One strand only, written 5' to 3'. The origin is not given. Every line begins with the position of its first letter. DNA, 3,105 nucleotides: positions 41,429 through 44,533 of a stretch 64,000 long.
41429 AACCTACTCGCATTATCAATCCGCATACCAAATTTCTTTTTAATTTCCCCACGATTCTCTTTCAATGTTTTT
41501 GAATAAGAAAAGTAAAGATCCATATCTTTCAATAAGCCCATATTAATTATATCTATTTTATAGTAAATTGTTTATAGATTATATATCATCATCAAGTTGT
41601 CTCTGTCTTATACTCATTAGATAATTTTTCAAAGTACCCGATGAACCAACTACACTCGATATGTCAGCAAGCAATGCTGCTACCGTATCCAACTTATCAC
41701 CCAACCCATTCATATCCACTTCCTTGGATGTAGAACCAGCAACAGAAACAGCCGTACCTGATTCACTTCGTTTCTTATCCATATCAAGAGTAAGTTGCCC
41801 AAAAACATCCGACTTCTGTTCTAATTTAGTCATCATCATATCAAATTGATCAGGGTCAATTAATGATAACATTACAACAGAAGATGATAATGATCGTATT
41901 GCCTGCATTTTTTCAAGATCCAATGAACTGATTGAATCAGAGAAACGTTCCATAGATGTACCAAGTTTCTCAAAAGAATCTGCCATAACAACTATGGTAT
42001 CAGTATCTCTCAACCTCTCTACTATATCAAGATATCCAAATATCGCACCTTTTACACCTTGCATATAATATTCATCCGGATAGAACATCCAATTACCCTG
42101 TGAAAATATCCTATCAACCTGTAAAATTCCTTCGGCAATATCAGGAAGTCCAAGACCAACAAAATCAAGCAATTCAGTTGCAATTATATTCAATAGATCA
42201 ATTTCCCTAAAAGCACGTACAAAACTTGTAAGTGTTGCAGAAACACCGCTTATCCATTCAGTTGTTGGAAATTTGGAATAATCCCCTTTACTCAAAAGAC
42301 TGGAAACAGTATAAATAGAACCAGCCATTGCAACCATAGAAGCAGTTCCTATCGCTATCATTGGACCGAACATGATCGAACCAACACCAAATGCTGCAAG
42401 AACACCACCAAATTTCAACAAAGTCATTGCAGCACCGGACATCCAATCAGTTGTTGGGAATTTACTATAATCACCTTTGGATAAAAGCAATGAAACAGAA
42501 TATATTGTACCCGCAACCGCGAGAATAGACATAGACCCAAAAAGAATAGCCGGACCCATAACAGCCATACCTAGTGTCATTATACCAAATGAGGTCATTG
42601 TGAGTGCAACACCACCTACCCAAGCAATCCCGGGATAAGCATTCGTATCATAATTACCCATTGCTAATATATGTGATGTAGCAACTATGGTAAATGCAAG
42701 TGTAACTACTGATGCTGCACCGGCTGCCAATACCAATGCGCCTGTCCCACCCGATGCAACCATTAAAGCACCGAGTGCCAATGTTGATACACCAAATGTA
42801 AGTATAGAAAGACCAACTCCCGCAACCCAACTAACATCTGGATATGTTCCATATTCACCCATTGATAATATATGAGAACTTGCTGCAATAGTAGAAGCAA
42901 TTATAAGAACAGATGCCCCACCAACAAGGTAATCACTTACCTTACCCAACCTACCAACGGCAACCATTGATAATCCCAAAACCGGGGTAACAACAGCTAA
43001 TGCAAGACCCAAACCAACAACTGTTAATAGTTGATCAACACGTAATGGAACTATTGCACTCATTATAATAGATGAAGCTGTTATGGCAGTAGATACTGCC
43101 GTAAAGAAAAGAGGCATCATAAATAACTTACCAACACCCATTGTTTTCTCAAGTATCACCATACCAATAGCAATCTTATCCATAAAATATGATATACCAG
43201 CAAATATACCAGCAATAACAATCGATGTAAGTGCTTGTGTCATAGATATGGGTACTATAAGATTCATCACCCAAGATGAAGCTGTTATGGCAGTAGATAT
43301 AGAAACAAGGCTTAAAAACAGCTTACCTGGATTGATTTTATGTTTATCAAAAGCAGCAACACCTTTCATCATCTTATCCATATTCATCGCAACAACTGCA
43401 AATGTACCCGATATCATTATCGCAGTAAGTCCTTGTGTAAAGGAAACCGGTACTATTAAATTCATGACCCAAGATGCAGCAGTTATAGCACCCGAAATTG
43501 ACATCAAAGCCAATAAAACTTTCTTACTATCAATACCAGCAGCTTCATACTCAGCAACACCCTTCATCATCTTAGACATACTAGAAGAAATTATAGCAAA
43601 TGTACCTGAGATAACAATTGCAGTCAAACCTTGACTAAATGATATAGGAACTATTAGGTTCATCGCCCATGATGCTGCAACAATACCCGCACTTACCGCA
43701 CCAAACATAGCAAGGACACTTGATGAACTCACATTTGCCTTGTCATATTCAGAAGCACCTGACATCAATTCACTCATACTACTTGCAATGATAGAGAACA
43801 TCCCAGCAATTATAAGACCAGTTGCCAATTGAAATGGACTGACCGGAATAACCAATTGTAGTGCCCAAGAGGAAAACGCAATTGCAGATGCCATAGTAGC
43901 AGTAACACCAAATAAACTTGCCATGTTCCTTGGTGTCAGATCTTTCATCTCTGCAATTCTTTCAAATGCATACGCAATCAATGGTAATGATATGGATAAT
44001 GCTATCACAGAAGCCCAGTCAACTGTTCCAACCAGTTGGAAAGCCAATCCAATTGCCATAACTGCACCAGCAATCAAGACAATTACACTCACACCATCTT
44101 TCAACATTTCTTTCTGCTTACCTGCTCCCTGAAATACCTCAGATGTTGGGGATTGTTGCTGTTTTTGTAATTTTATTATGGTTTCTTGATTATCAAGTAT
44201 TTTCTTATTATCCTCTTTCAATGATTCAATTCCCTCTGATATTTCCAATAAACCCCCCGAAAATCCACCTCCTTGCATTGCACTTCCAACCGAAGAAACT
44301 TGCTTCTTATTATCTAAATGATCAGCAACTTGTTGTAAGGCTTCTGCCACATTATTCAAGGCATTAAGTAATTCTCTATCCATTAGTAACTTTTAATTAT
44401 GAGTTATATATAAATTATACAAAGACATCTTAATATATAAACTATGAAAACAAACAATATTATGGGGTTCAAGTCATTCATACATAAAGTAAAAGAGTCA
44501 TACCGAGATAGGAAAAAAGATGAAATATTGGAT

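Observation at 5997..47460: Recurrent A/T-ATATATA-A/C motif immediately upstream of structural genes: candidate late promoter for the gp55-like sigma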

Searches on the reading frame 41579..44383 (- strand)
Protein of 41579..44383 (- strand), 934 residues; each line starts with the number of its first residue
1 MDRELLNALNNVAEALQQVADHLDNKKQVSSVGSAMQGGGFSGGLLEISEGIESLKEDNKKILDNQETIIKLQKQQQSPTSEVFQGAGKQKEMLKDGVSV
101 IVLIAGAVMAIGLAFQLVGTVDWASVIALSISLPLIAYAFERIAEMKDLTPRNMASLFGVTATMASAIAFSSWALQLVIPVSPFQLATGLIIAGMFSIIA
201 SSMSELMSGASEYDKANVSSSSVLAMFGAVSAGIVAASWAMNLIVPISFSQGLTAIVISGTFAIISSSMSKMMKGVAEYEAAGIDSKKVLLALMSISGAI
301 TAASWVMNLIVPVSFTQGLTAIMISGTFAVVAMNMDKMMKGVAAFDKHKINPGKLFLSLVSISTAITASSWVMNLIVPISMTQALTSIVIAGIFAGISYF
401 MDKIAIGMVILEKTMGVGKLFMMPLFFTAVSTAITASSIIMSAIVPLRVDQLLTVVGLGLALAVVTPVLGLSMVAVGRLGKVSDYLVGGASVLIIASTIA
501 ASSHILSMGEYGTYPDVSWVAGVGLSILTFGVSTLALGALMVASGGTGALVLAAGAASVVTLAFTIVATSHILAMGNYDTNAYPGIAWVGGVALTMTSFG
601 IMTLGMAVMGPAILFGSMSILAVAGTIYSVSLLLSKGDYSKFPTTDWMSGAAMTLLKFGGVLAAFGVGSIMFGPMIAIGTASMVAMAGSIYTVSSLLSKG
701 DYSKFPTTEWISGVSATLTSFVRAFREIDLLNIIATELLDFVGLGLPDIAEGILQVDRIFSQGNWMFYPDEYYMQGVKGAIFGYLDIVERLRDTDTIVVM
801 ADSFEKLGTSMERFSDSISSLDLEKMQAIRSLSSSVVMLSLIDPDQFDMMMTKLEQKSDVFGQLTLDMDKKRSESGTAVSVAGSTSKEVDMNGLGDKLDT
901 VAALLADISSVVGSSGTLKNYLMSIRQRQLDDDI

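Call 9: search_protein_families(library=phrogs, proteins=[window:41579-44383:-])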
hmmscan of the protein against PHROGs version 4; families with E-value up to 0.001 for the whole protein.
window:41579-44383:- (934 aa): 0 families

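Call 18: search_protein_families(library=pfam, max_evalue=0.1, proteins=[window:41579-44383:-])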
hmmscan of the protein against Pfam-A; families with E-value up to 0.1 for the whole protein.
window:41579-44383:- (934 aa): 2 families
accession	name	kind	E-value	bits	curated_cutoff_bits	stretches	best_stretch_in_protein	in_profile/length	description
PF21938.1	CAP_N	-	0.047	14.2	27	0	267-317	60-109/159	CAP, N-terminal domain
PF20990.2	DUF2207_C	-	0.087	12.9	33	1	58-151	103-194/247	Predicted membrane protein (DUF2207) C-terminal domain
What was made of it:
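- Checked: The label 'tape measure' for 41579-44383 has no family support (calls 9, 18).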
